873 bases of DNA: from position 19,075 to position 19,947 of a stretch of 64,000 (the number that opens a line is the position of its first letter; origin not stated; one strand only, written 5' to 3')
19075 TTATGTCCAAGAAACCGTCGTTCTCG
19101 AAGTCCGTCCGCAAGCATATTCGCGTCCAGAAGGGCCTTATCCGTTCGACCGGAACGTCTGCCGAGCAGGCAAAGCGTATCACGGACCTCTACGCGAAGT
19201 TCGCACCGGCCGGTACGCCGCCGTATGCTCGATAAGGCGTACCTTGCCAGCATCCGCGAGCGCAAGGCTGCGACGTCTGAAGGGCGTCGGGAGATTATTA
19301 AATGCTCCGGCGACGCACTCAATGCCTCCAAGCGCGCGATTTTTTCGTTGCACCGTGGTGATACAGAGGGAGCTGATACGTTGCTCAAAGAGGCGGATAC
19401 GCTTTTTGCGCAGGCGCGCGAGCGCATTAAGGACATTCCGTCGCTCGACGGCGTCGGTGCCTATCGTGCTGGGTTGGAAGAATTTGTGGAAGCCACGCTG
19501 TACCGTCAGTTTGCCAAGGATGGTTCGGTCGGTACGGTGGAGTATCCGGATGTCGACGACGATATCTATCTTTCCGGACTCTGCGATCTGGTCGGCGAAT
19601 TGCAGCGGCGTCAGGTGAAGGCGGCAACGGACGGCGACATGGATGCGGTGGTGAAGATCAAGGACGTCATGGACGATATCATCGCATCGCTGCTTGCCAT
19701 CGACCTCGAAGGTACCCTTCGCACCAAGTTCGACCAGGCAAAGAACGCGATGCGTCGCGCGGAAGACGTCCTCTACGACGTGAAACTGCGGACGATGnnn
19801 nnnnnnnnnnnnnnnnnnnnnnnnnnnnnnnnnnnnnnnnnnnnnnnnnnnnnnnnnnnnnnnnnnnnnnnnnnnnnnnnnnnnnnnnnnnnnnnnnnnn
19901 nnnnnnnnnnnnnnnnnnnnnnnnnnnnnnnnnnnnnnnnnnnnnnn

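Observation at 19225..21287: Translin-family protein translationally coupled to murD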

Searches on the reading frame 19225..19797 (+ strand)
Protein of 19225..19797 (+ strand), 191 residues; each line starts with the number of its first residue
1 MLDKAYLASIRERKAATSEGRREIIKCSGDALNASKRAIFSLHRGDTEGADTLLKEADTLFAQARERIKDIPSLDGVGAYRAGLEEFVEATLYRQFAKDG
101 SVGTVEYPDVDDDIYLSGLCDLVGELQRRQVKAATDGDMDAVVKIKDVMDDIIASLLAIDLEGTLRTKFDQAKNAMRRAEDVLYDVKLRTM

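Call 3: search_protein_families(library=pfam, proteins=[window:19225-19797:+], max_evalue=1)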
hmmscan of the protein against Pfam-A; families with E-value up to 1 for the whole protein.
window:19225-19797:+ (191 aa): 3 families
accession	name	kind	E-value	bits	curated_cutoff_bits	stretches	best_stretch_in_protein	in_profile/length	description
PF01997.21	Translin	-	1.3e-21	78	25.9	1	21-189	3-204/205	Translin family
PF02255.21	PTS_IIA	-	0.00018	22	27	1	23-66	5-48/94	PTS system, Lactose/Cellobiose specific IIA subunit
PF10938.13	YfdX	-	0.0059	17.1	26.6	1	32-68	2-38/149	YfdX protein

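Call 4: search_protein_families(library=ncbifam, proteins=[window:19225-19797:+], max_evalue=1)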
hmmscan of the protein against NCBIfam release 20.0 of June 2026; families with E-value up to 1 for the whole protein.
window:19225-19797:+ (191 aa): 7 families
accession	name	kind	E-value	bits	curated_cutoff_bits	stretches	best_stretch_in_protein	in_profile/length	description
NF011161.0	PRK14562.1-6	equivalog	2.5e-26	92.2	228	1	8-190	19-204/218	haloacid dehalogenase superfamily protein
NF011157.0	PRK14562.1-2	equivalog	2.2e-24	86.3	238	1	9-187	7-185/191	haloacid dehalogenase superfamily protein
NF011160.0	PRK14562.1-5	equivalog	6.7e-19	68.2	291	1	8-176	9-177/213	haloacid dehalogenase superfamily protein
NF011158.0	PRK14562.1-3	equivalog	2.3e-11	43.8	359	1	8-178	7-185/210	haloacid dehalogenase superfamily protein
NF011156.0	PRK14562.1-1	equivalog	9.3e-09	35.6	308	1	4-187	10-193/200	haloacid dehalogenase superfamily protein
NF011159.0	PRK14562.1-4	equivalog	2.3e-08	34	269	1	19-178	17-175/198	haloacid dehalogenase superfamily protein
TIGR00823.1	EIIA-LAC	subfamily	0.032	14.5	136.95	1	23-66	9-52/99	lactose-specific PTS transporter subunit IIA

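Call 10: find_homologous_proteins(query=window:19225-19797:+, max_evalue=0.001)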
Query window:19225-19797:+ (191 aa): 210 proteins with E <= 0.001 among 377 candidates; the best 120 are listed.
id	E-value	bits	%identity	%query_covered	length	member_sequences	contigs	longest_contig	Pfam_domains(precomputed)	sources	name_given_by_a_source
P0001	3.3e-115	400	100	100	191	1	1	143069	PF01997.22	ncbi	-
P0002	2.1e-99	349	87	100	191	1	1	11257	PF01997.22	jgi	jgi:predicted translin family RNA/ssDNA-binding protein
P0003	2.1e-95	336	85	100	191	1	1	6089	PF01997.22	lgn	-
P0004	1.1e-86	307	81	99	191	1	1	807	PF01997.22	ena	-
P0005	1.7e-80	287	74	100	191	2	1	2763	PF01997.22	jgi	jgi:predicted translin family RNA/ssDNA-binding protein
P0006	1.3e-62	229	59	99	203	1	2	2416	PF01997.22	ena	-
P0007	4.1e-59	217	58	99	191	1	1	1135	PF01997.22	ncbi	-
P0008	1.0e-57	213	57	99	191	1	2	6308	PF01997.22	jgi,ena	-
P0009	3.1e-57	211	56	99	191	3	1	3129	PF01997.22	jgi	jgi:predicted translin family RNA/ssDNA-binding protein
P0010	5.7e-57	210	57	99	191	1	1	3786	PF01997.22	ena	-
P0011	6.7e-56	207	54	99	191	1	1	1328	PF01997.22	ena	-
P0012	9.6e-56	206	57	99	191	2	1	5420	PF01997.22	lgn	-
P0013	1.6e-55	206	56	99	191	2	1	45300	PF01997.22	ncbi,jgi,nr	ncbi:MAG TPA: hypothetical protein VL500_02265 [Candidatus Eisenbacteria bacterium]|nr:hypothetical 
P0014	3.0e-55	205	56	99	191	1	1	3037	PF01997.22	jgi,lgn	jgi:predicted translin family RNA/ssDNA-binding protein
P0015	4.2e-55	204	57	99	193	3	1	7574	PF01997.22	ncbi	ncbi:hypothetical protein ACFLZO_00430 [Patescibacteria group bacterium]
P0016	4.9e-55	204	56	99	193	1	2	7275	PF01997.22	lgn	-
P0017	7.6e-55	204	55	99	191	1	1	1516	PF01997.22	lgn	-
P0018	9.3e-55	203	56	99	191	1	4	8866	PF01997.22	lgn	-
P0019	5.6e-54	201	55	99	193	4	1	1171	PF01997.22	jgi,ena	-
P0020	6.6e-54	200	55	99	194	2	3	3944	PF01997.22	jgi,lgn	-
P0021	8.4e-54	200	54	99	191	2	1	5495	PF01997.22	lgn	-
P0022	1.0e-53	200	53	99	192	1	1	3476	PF01997.22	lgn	-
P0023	1.9e-53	199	54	99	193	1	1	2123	PF01997.22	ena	-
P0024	2.1e-53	199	54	99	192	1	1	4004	PF01997.22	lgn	-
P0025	3.3e-53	198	55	99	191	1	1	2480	PF01997.22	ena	-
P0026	6.3e-53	197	55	99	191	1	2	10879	PF01997.22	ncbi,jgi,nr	ncbi:MAG TPA: hypothetical protein VL426_01505 [Candidatus Binatia bacterium]|jgi:predicted translin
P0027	6.9e-53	197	55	99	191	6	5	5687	PF01997.22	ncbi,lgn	-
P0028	9.8e-53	197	56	99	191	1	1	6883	PF01997.22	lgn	-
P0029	1.7e-52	196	53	99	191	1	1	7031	PF01997.22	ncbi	-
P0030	3.1e-52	195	52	99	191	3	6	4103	PF01997.22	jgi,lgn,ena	-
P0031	4.3e-52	195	54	99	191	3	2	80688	PF01997.22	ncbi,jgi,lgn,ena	ncbi:MAG: hypothetical protein WCT10_02640 [Patescibacteria group bacterium]|jgi:predicted translin 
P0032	5.1e-52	194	52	99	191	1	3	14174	PF01997.22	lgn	-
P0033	7.4e-52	194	52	98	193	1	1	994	PF01997.22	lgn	-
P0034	1.0e-51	193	54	99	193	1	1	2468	PF01997.22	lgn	-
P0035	1.1e-51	193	54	99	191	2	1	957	PF01997.22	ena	-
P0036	1.3e-51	193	54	99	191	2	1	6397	PF01997.22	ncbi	-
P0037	1.6e-51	193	54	99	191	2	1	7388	PF01997.22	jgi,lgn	jgi:predicted translin family RNA/ssDNA-binding protein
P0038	2.2e-51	192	54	99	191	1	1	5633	PF01997.22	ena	-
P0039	2.4e-51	192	51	98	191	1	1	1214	PF01997.22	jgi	jgi:predicted translin family RNA/ssDNA-binding protein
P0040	3.7e-51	191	53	99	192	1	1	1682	PF01997.22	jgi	jgi:predicted translin family RNA/ssDNA-binding protein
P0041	1.1e-50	190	53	99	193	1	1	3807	PF01997.22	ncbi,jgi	ncbi:MAG: hypothetical protein RLZZ324_177 [Candidatus Parcubacteria bacterium]|jgi:predicted transl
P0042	1.9e-50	189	53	99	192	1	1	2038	PF01997.22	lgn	-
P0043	3.1e-50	188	54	99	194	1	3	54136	PF01997.22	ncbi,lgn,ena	-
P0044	3.5e-50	188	53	99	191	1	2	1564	PF01997.22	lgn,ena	-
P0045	5.8e-50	188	52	99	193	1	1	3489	PF01997.22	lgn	-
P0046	6.2e-50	188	52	100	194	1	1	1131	PF01997.22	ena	-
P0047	1.8e-49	186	53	99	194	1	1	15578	PF01997.22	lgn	-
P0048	2.3e-49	186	54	99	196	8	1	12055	PF01997.22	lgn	-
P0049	2.3e-49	186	52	99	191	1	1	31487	PF01997.22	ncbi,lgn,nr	ncbi:hypothetical protein JW899_02180 [Candidatus Uhrbacteria bacterium]|nr:hypothetical protein [Ca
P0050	4.2e-49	185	54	99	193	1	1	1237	PF01997.22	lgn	-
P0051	4.2e-49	185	51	99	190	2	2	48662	PF01997.22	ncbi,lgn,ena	-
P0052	4.3e-49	185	52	99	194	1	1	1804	PF01997.22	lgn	-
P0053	8.1e-49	184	53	99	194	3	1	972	PF01997.22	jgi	jgi:predicted translin family RNA/ssDNA-binding protein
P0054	1.8e-48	183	52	99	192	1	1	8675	PF01997.22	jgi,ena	-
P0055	1.9e-48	183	51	99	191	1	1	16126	PF01997.22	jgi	jgi:predicted translin family RNA/ssDNA-binding protein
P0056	5.0e-48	181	48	99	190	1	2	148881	PF01997.22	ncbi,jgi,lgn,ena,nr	ncbi:hypothetical protein AMJ57_00120 [Parcubacteria bacterium SG8_24]|nr:MAG: hypothetical protein 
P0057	2.3e-47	179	51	99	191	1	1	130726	PF01997.22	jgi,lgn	jgi:translin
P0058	3.1e-47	179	53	95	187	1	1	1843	PF01997.22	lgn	-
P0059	3.3e-47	179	50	99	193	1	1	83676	PF01997.22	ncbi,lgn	-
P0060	3.5e-47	179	53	99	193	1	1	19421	PF01997.22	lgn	-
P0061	1.2e-46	177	51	99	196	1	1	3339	PF01997.22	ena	-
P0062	3.9e-46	175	48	98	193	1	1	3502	PF01997.22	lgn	-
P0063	6.0e-46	175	51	99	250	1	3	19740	PF01997.22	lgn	-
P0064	1.2e-45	174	49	99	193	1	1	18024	PF01997.22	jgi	jgi:predicted translin family RNA/ssDNA-binding protein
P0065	3.2e-45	172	49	99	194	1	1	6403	PF01997.22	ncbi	ncbi:hypothetical protein ACFL26_02145 [Patescibacteria group bacterium]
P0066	2.0e-44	170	49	99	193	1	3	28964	PF01997.22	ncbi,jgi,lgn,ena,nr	ncbi:hypothetical protein KKF05_05830 [Patescibacteria group bacterium]|nr:hypothetical protein [Pat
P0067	6.5e-44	168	47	100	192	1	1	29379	PF01997.22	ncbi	ncbi:MAG: hypothetical protein V1738_00540 [Patescibacteria group bacterium]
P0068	7.5e-44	168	46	99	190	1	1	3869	PF01997.22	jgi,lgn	jgi:translin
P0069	8.0e-44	168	49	99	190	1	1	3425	PF01997.22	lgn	-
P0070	2.6e-43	166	48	99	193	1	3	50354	PF01997.22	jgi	jgi:predicted translin family RNA/ssDNA-binding protein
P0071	3.7e-43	165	48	99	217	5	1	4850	PF01997.22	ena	-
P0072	4.1e-43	165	50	99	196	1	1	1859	PF01997.22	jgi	jgi:predicted translin family RNA/ssDNA-binding protein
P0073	8.5e-43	164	47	99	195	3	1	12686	PF01997.22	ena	-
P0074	2.0e-42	163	47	99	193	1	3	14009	PF01997.22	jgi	jgi:predicted translin family RNA/ssDNA-binding protein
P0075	3.4e-42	162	44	99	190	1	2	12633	PF01997.22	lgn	-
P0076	9.5e-42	161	48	99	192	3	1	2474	PF01997.22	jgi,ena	-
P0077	1.3e-41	160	47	99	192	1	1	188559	PF01997.22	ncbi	-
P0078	1.5e-41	160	46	99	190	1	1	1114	PF01997.22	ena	-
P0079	2.8e-41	159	43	99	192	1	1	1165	PF01997.22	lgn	-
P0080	3.1e-41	159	47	98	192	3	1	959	PF01997.22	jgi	-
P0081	6.1e-41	158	46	95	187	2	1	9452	PF01997.22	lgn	-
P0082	1.1e-40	157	41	98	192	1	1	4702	PF01997.22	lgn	-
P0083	1.2e-40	157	44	99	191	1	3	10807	PF01997.22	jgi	jgi:predicted translin family RNA/ssDNA-binding protein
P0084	1.9e-40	157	47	98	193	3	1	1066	PF01997.22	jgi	jgi:translin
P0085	2.6e-40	156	44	98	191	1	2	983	PF01997.22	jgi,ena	-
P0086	3.1e-40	156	42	99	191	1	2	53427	PF01997.22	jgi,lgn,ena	-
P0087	3.2e-40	156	44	99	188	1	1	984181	PF01997.22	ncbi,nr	ncbi:MAG: hypothetical protein L3J07_01880 [Candidatus Magasanikbacteria bacterium]|nr:hypothetical 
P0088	7.5e-40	155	45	97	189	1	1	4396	PF01997.22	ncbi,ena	-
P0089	9.3e-40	154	44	99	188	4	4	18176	PF01997.22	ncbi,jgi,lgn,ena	-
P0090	1.9e-39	153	47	98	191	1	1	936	PF01997.22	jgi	jgi:translin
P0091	1.9e-39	153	46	99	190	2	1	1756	PF01997.22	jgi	jgi:predicted translin family RNA/ssDNA-binding protein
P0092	2.9e-39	153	46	98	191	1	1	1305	PF01997.22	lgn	-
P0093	3.3e-39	153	44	99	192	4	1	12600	PF01997.22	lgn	-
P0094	3.4e-39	153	44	99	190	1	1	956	PF01997.22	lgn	-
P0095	4.4e-39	152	44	99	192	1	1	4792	PF01997.22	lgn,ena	-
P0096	8.5e-39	151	42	99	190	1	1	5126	PF01997.22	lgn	-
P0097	1.0e-38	151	44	98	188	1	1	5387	PF01997.22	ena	-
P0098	1.1e-38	151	43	98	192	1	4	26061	PF01997.22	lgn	-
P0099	1.2e-38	151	44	98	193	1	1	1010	PF01997.22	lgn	-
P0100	1.3e-38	151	42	98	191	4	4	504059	PF01997.22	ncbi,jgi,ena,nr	ncbi:MAG: hypothetical protein A3F93_03095 [Candidatus Magasanikbacteria bacterium RIFCSPLOWO2_12_FU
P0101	1.7e-38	150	43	98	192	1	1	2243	PF01997.22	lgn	-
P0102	2.5e-38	150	42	98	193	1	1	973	PF01997.22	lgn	-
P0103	3.3e-38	149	42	99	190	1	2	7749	PF01997.22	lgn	-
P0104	3.3e-38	149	45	99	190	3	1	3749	PF01997.22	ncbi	-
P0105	3.5e-38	149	42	99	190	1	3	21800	PF01997.22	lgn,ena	-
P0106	4.0e-38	149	45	98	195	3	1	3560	PF01997.22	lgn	-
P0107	5.4e-38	149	45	98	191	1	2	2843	PF01997.22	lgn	-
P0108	5.8e-38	149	45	100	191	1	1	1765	PF01997.22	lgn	-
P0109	7.8e-38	148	46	88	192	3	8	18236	PF01997.22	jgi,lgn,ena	-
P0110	8.2e-38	148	43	98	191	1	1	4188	PF01997.22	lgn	-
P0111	1.2e-37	147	43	98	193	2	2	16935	PF01997.22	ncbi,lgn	-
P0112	1.2e-37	147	41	98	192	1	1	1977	PF01997.22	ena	-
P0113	1.7e-37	147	42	99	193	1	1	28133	PF01997.22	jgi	jgi:translin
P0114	1.8e-37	147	43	99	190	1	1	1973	PF01997.22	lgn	-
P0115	1.8e-37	147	43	98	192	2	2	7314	PF01997.22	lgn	-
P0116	1.9e-37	147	43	98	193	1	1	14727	PF01997.22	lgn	-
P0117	2.0e-37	147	43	98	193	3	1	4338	PF01997.22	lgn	-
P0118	2.4e-37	147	44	99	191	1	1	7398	PF01997.22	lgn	-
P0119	2.8e-37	146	41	98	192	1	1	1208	PF01997.22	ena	-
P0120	3.0e-37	146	46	93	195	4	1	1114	PF01997.22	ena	-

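Call 13: search_solved_structures(query=A1, max_evalue=0.01, show_alignments=4)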
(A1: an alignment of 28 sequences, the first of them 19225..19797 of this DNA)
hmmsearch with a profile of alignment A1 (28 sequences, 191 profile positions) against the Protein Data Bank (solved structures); distinct sequences matched with E-value up to 0.01: 17.
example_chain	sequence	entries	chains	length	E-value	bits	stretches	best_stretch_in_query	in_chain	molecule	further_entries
5jr9_C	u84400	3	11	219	4.2e-21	78.9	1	7-179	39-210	NEQ131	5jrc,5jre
5jr9_A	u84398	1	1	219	4.3e-21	78.9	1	7-179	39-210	NEQ131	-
5jr9_B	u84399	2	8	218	4.4e-21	78.9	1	7-179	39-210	NEQ131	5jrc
3riu_C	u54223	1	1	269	1e-17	67.8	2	18-101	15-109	Translin associated factor X, isoform B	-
3axj_B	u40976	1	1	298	1e-16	64.6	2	110-189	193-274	Translin associated factor X, isoform B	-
3zc1_A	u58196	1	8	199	2.4e-16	63.4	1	7-179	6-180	AFTRAX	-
3pja_J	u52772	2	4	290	4.9e-15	59.1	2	7-106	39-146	Translin-associated protein X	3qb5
3zc0_A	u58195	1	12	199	5.8e-15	58.9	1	7-179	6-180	AFTRAX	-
2qrx_A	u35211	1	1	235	3.3e-09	40.1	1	101-189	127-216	GM27569p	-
2qva_A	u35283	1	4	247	4e-09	39.8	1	101-189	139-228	GM27569p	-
3riu_A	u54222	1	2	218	5.3e-09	39.5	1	101-189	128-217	Translin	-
3axj_A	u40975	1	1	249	7.8e-09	38.9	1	101-189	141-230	GM27569p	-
4dg7_A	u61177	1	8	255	8.5e-09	38.8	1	101-189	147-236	GM27569p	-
3pja_A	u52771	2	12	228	1e-07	35.2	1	108-189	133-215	Translin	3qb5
1key_A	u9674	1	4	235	1.2e-07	35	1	108-189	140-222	translin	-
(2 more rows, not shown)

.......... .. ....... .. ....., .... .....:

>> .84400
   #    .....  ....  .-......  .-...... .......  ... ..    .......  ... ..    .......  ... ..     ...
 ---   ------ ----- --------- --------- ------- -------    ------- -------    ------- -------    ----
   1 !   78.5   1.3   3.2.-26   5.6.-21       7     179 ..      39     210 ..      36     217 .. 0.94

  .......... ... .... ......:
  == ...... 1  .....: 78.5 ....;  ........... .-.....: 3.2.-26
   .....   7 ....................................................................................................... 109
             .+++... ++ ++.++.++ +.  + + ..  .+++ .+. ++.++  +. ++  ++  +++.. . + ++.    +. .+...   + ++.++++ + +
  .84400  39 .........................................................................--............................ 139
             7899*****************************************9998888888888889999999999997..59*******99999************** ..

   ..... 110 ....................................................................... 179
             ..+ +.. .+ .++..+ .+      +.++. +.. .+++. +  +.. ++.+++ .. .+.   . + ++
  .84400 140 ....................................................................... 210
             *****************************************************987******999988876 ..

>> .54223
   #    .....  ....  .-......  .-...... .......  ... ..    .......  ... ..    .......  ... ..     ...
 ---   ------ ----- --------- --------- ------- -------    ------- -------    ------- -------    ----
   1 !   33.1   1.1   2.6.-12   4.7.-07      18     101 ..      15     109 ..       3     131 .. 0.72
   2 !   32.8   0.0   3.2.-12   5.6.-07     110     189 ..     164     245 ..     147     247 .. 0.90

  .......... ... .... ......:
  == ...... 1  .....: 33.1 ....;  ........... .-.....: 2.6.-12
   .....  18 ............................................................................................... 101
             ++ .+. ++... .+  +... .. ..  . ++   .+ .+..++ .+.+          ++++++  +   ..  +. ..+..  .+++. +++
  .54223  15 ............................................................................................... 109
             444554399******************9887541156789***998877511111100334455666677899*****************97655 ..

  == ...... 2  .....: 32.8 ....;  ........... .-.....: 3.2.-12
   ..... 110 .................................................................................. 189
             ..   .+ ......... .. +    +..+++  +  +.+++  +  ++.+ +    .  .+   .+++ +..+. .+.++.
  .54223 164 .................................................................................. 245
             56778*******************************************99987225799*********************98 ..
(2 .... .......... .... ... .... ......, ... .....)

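Call 14: find_related_loci(query=A1, collection=genome_contigs, flank=5000)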
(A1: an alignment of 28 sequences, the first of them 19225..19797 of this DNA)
Query A1 (191 aa) in genome_contigs; peptide patterns used: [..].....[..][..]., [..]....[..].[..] (x = any residue, [..] = any of these).
275 stretches matched a pattern; 198 encode a relative of the query (tblastn E <= 1e-3); the best 80 are kept; 80 distinct loci.
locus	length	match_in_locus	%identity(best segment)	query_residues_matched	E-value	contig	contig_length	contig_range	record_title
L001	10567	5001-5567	56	1-189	9e-63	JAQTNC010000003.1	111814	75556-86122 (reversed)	MAG: Patescibacteria group bacterium isolate STA_55 NODE_349_length_111814_cov_6.896425_Sandtown_A, whole genome shotgun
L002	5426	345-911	55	1-189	1e-61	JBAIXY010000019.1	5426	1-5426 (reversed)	MAG: Vicinamibacterales bacterium isolate bin_279 c_000028146665, whole genome shotgun sequence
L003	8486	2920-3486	54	1-189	6e-57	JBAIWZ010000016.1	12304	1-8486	MAG: Acutalibacteraceae bacterium isolate bin_138 c_000010581773, whole genome shotgun sequence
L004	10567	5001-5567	52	1-189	2e-56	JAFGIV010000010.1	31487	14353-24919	MAG: Candidatus Uhrbacteria bacterium isolate Zod_Metabat.236 k87_2582448, whole genome shotgun sequence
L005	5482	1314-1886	50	1-189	7e-56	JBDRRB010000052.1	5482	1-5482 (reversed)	MAG: bacterium isolate MEGAHIT-group-2.75 k141_461606, whole genome shotgun sequence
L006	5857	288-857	53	1-190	6e-56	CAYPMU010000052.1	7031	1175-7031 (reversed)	MAG TPA_asm: uncultured Gammaproteobacteria bacterium isolate SRP319275_co4_91 genome assembly, contig: NODE_7948_length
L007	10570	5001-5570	48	1-190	2e-55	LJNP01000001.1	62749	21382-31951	MAG: Parcubacteria bacterium SG8_24 WOR_8-12_190, whole genome shotgun sequence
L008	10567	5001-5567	52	1-189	3e-53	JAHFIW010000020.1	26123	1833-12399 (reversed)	MAG: bacterium isolate nzgw371 NODE_2495_length_26124_cov_4.054109, whole genome shotgun sequence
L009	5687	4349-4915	55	1-189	3e-53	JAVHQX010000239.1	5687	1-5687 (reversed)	MAG: Patescibacteria group bacterium isolate WB02no13_65_8 NODE_9181_length_5687_cov_5.135831, whole genome shotgun sequ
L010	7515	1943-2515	46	1-189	2e-52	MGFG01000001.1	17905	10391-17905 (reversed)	MAG: Candidatus Uhrbacteria bacterium RIFOXYC2_FULL_47_19 rifoxyc2_full_scaffold_1005, whole genome shotgun sequence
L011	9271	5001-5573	49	1-189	3e-52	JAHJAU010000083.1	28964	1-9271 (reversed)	MAG: Patescibacteria group bacterium isolate Modern_marine.mb.227 Modern_marine.mb.227_k141_2582879, whole genome shotgu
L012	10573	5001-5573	48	1-189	2e-51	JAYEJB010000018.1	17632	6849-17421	MAG: Patescibacteria group bacterium isolate MAG175 MAG175_18, whole genome shotgun sequence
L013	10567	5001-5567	52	1-189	9e-51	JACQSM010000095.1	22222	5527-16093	MAG: Candidatus Uhrbacteria bacterium isolate NC_groundwater_1385_Ag_S-0.2um_61_26 S_p2_S4_coassembly_k141_3721595, whol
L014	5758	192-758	55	1-189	2e-50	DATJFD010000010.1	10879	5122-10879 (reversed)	MAG TPA_asm: Candidatus Binatia bacterium isolate SMAG_U15450 k141_40850, whole genome shotgun sequence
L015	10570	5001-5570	46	1-190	4e-50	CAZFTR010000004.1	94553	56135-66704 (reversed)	MAG TPA_asm: uncultured Gammaproteobacteria bacterium isolate SRP167671_co2_209 genome assembly, contig: NODE_249_length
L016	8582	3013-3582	46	1-189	4e-50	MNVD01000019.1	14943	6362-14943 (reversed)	MAG: Candidatus Magasanikbacteria bacterium CG1_02_41_34 cg1_0.2_scaffold_3758_c, whole genome shotgun sequence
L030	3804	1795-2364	53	1-189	4e-47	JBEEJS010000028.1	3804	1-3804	MAG: Candidatus Parcubacteria bacterium isolate cobbmillcreek_2019_sw_WHONDRS-S19S_0090_B_bin.14 scaffold_741589, whole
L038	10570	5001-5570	45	1-190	9e-46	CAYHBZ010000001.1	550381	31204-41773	MAG TPA_asm: uncultured Gammaproteobacteria bacterium isolate ERP119702_co3_79 genome assembly, contig: NODE_1_length_55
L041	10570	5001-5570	42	1-190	2e-45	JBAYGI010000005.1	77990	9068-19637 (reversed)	MAG: Candidatus Magasanikiibacteriota bacterium isolate SO_2016_GW1_121 scaffold00726_OW334_2016, whole genome shotgun s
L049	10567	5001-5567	42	1-189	9e-45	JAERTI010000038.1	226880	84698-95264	MAG: Candidatus Uhrbacteria bacterium isolate BH28 c_000000007357, whole genome shotgun sequence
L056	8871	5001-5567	42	1-189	1e-43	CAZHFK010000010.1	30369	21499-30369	MAG TPA_asm: uncultured Gammaproteobacteria bacterium isolate SRP141376_co1_395 genome assembly, contig: NODE_3486_lengt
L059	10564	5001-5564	42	1-189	1e-43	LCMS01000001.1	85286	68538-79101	MAG: Candidatus Uhrbacteria bacterium GW2011_GWE2_46_68 UX57_C0001, whole genome shotgun sequence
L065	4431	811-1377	41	1-189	3e-43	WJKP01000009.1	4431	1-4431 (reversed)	MAG: Candidatus Buchananbacteria bacterium isolate Bin_492 k141_318845, whole genome shotgun sequence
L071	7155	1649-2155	45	21-189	1e-42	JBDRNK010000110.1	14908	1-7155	MAG: Candidatus Uhrbacteria bacterium isolate MEGAHIT-group-1.884 k141_12354451, whole genome shotgun sequence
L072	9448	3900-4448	43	7-189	7e-43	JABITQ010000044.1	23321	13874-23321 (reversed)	MAG: Candidatus Uhrbacteria bacterium isolate SI072_bin28 k141_3590661, whole genome shotgun sequence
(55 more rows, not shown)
